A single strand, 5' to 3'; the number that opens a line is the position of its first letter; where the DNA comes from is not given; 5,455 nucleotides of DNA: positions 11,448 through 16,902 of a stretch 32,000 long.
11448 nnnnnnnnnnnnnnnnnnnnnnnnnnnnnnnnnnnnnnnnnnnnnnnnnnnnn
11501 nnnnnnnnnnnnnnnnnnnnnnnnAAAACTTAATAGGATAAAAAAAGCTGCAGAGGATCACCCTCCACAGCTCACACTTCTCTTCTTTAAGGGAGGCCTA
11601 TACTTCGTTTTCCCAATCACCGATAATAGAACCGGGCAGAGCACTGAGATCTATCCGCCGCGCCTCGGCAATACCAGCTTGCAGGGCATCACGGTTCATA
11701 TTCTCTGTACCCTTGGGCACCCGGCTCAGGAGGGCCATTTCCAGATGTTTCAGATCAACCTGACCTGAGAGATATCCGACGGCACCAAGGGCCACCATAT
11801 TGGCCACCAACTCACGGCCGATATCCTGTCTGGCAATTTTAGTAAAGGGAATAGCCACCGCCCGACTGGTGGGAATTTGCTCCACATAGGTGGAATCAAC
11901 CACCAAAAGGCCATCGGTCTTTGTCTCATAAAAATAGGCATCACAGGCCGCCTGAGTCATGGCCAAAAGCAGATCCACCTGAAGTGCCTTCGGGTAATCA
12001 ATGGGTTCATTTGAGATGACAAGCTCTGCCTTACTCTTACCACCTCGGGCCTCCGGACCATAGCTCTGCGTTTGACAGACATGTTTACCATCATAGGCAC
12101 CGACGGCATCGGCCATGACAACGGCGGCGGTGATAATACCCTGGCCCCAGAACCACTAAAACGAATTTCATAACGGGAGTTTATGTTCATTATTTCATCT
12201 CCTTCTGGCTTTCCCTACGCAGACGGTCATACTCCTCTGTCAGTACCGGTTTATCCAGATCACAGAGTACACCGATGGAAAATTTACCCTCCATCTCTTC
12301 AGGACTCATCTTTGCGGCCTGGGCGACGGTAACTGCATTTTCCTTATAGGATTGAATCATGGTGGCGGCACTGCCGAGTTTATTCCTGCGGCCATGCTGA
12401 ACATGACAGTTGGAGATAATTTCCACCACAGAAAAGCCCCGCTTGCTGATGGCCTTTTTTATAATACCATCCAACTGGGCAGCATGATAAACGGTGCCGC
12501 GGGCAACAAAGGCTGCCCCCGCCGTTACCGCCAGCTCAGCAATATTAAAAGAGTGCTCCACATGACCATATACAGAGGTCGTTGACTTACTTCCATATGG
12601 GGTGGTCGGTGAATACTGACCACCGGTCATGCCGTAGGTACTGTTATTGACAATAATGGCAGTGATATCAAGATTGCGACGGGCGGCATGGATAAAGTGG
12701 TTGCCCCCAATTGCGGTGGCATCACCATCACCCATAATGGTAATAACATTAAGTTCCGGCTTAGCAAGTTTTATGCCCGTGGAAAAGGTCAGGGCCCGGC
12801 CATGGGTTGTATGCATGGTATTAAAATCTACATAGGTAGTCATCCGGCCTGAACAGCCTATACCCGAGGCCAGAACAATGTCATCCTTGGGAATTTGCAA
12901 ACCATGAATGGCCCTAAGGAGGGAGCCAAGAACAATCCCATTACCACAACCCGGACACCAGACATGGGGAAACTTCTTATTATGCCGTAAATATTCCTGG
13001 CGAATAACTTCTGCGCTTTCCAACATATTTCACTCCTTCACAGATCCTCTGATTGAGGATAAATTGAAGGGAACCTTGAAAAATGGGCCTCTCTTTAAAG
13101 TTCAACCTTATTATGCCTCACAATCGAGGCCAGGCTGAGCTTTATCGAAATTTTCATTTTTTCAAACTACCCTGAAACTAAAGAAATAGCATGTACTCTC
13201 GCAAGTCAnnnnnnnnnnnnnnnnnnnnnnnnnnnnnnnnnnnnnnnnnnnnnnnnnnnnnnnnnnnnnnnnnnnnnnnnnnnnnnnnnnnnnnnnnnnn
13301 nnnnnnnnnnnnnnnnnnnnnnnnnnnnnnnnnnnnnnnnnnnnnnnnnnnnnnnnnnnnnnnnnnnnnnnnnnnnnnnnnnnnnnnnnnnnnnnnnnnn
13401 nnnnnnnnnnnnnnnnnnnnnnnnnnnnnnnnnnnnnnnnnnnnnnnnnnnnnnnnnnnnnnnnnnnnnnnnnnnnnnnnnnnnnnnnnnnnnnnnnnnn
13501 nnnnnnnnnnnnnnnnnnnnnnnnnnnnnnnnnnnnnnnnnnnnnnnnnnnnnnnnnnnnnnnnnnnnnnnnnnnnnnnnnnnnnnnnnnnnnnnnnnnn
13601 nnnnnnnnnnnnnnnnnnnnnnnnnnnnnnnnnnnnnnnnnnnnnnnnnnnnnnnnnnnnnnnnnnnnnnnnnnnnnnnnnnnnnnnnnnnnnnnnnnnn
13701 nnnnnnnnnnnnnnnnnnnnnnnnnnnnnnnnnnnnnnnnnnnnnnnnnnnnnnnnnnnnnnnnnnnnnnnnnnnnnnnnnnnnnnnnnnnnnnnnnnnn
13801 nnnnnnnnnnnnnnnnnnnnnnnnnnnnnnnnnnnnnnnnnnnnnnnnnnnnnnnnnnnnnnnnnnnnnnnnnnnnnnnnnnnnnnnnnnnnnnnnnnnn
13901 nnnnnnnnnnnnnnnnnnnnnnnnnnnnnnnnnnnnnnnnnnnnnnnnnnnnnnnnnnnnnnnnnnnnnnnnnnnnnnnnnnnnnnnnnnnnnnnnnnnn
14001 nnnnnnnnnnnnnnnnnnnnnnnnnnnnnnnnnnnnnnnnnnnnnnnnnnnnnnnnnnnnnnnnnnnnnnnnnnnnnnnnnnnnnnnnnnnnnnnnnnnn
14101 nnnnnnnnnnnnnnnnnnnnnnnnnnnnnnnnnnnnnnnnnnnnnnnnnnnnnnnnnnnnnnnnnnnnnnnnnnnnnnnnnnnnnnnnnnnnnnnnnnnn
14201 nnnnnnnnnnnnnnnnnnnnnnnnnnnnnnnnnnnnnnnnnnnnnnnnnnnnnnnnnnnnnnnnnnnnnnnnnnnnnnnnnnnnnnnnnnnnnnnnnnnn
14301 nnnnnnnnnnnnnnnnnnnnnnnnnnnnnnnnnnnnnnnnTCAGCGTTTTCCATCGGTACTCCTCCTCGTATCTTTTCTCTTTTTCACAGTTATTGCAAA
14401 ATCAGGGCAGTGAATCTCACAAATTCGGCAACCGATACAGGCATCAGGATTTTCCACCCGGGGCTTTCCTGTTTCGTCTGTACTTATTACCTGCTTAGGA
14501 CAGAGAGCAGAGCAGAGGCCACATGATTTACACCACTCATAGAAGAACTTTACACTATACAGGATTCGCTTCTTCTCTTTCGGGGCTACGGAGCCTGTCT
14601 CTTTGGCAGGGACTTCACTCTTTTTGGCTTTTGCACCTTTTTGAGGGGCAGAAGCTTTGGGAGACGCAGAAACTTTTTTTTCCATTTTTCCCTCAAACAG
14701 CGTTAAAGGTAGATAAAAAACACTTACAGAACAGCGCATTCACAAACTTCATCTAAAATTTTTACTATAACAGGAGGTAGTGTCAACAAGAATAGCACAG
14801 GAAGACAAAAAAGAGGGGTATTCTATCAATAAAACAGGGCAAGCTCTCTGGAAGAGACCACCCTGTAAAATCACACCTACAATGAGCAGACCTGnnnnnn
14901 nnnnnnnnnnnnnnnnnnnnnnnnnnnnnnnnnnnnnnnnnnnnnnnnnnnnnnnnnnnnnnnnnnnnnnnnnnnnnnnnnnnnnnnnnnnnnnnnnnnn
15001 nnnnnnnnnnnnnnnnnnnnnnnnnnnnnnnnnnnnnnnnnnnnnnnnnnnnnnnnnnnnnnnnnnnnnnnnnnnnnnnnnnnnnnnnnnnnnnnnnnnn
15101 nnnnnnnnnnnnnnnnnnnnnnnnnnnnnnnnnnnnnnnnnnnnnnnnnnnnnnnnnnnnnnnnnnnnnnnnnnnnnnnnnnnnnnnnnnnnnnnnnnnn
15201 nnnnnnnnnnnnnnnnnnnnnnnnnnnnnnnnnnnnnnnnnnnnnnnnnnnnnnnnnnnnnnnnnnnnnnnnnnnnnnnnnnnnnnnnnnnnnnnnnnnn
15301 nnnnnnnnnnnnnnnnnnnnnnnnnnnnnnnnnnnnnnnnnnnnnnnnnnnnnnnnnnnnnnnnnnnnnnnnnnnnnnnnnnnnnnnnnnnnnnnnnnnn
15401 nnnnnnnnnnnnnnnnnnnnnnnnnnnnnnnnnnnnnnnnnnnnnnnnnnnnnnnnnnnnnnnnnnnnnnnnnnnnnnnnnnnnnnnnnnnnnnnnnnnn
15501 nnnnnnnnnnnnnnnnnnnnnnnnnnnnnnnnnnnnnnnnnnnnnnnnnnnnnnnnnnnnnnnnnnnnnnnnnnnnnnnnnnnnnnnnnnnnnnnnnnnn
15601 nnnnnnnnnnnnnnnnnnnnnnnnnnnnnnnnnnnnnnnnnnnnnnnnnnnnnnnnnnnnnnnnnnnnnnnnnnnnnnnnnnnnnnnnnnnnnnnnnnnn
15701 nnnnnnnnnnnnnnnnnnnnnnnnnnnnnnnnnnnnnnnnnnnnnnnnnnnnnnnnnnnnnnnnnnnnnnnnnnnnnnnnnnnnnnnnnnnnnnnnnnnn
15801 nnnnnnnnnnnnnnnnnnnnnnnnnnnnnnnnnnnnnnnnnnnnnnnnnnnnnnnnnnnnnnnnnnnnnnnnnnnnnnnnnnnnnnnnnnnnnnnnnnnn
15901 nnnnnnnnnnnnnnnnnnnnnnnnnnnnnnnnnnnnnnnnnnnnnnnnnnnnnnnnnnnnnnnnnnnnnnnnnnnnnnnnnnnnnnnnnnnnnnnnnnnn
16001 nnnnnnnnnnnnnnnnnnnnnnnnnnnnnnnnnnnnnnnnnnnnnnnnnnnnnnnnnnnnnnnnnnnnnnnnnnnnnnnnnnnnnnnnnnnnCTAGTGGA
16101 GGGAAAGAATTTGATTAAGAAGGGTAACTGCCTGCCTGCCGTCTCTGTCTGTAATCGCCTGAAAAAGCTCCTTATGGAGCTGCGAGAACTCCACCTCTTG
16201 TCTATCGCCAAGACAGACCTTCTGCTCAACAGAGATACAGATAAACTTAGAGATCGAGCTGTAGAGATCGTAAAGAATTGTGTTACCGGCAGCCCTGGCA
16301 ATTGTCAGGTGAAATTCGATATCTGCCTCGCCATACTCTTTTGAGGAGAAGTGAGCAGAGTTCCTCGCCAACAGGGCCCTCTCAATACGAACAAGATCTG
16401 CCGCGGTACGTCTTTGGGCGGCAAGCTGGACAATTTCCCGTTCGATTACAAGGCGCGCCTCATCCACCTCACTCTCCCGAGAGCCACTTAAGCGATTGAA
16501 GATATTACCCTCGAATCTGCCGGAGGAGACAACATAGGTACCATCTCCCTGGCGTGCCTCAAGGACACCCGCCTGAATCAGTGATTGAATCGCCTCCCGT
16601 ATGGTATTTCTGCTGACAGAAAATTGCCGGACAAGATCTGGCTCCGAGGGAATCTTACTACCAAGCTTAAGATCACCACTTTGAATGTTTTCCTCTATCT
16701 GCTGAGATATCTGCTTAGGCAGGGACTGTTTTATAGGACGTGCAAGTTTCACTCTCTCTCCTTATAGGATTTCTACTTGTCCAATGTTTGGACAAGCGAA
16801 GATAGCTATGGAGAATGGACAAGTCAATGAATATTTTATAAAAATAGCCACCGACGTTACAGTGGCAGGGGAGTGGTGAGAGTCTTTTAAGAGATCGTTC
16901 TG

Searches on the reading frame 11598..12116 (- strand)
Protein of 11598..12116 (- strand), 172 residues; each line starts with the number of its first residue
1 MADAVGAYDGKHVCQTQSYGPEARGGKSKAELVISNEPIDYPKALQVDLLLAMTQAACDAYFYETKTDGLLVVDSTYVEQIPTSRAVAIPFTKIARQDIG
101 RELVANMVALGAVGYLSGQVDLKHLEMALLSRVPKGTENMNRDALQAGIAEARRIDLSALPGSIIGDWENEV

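Call 43: search_protein_families(library=pfam, proteins=[window:11598-12116:-], max_evalue=0.001)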
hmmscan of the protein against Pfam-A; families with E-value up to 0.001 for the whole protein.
window:11598-12116:- (172 aa): 1 family
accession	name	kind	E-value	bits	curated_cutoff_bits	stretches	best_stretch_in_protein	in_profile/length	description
PF01558.24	POR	-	6e-27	95.3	27.4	1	2-149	13-172/173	Pyruvate ferredoxin/flavodoxin oxidoreductase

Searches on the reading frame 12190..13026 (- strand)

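Call 43: search_protein_families(library=pfam, proteins=[window:12190-13026:-], max_evalue=0.001)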
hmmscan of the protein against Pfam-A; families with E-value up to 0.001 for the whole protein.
window:12190-13026:- (278 aa): 1 family
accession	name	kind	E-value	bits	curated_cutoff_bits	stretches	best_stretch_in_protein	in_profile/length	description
PF02775.26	TPP_enzyme_C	-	3.7e-35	121.4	21.9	1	56-203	2-151/151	Thiamine pyrophosphate enzyme, C-terminal TPP binding domain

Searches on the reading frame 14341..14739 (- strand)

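Call 43: search_protein_families(library=pfam, proteins=[window:14341-14739:-], max_evalue=0.001)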
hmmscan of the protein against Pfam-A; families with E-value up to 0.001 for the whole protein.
window:14341-14739:- (132 aa): 12 families
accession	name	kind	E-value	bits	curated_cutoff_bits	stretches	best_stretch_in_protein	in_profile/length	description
PF00037.32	Fer4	-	6.9e-11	41.9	21.1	2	97-117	4-24/24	4Fe-4S binding domain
PF12838.12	Fer4_7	-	6.8e-10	39.7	27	2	70-112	2-49/52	4Fe-4S dicluster domain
PF13237.11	Fer4_10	-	7.1e-08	32.7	25.5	1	68-112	7-53/53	4Fe-4S dicluster domain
PF13187.11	Fer4_9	-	1.2e-07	32.1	27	1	70-114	2-50/52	4Fe-4S dicluster domain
PF12797.12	Fer4_2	-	2.8e-07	30.5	24.5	1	95-112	4-21/22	4Fe-4S binding domain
PF12837.12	Fer4_6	-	3.5e-07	30.3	25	1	97-112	5-20/24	4Fe-4S binding domain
PF13183.11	Fer4_8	-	4.5e-06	27.5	27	0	48-84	46-68/68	4Fe-4S dicluster domain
PF13484.11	Fer4_16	-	7.7e-06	27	30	0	70-89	2-22/66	4Fe-4S double cluster binding domain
PF13534.11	Fer4_17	-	9.6e-06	26.5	22.2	0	100-126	1-27/61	4Fe-4S dicluster domain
PF14697.11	Fer4_21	-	1.1e-05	25.9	35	1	69-116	7-57/59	4Fe-4S dicluster domain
PF12800.12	Fer4_4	-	4e-05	24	24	0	68-82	2-16/17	4Fe-4S binding domain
PF25160.1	LdpA_Fe-S-bd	-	0.0002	21.5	27.6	0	66-88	24-46/49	LdpA Fe-S cluster-binding domain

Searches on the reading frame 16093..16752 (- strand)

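Call 72: search_protein_families(library=pfam, proteins=[window:16093-16752:-], max_evalue=0.001)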
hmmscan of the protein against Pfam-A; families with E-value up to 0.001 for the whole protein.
window:16093-16752:- (219 aa): 3 families
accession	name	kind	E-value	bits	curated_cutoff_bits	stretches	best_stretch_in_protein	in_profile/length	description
PF07729.17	FCD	-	1.5e-20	74.3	24.3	1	98-216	4-123/125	FCD domain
PF00392.27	GntR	-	2.1e-19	69.4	27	1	13-74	3-64/64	Bacterial regulatory proteins, gntR family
PF14502.12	HTH_41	-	0.00063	19.6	25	0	29-74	1-48/48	Helix-turn-helix domain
